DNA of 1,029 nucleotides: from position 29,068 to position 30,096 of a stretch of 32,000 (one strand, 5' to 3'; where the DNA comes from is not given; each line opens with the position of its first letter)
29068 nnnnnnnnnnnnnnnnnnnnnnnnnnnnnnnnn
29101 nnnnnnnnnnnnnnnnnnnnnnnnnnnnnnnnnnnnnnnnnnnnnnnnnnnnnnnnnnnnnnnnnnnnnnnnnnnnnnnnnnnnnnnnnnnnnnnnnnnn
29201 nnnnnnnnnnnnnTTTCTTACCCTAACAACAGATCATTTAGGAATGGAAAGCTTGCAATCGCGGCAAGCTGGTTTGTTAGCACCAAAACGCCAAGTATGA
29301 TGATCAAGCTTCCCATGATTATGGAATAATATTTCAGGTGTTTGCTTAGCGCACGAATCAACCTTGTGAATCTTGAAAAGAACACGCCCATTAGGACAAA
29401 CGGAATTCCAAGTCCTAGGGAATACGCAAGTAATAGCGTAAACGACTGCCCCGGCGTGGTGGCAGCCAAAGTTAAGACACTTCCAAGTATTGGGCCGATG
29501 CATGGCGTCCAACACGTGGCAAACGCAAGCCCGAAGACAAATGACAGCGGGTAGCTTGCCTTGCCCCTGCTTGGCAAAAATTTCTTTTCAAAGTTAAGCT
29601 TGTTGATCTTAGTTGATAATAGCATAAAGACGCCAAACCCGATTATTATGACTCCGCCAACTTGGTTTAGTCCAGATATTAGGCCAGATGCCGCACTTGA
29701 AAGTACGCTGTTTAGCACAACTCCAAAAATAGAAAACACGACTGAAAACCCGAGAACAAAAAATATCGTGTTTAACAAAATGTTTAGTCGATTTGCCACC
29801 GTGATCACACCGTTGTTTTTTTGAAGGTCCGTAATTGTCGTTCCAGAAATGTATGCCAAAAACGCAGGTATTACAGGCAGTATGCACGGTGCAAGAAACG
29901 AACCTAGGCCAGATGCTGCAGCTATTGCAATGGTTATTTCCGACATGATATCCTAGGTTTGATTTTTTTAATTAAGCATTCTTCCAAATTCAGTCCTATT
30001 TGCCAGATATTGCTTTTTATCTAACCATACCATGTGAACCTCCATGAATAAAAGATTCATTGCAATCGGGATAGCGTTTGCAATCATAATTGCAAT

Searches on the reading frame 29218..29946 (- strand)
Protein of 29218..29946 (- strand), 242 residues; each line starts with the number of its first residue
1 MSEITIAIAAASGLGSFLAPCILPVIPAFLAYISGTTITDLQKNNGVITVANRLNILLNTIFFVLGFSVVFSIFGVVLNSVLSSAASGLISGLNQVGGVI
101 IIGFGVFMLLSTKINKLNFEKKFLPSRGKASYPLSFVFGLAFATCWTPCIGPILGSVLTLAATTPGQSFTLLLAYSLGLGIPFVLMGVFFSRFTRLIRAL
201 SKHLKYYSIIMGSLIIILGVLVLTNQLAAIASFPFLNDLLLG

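Call 26: search_protein_families(library=ncbifam, proteins=[window:29218-29946:-], max_evalue=0.1)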
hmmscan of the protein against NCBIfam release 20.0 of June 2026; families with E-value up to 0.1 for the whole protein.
window:29218-29946:- (242 aa): 2 families
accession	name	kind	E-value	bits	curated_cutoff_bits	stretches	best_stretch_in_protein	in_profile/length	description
NF045694.1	seleno_TsoB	exception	1.8e-12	46.1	805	1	9-228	188-396/572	rhodanese/DsbD fusion-like selenoprotein TsoB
NF001419.0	PRK00293.1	subfamily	0.019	13.6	330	1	4-230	170-389/574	protein-disulfide reductase DsbD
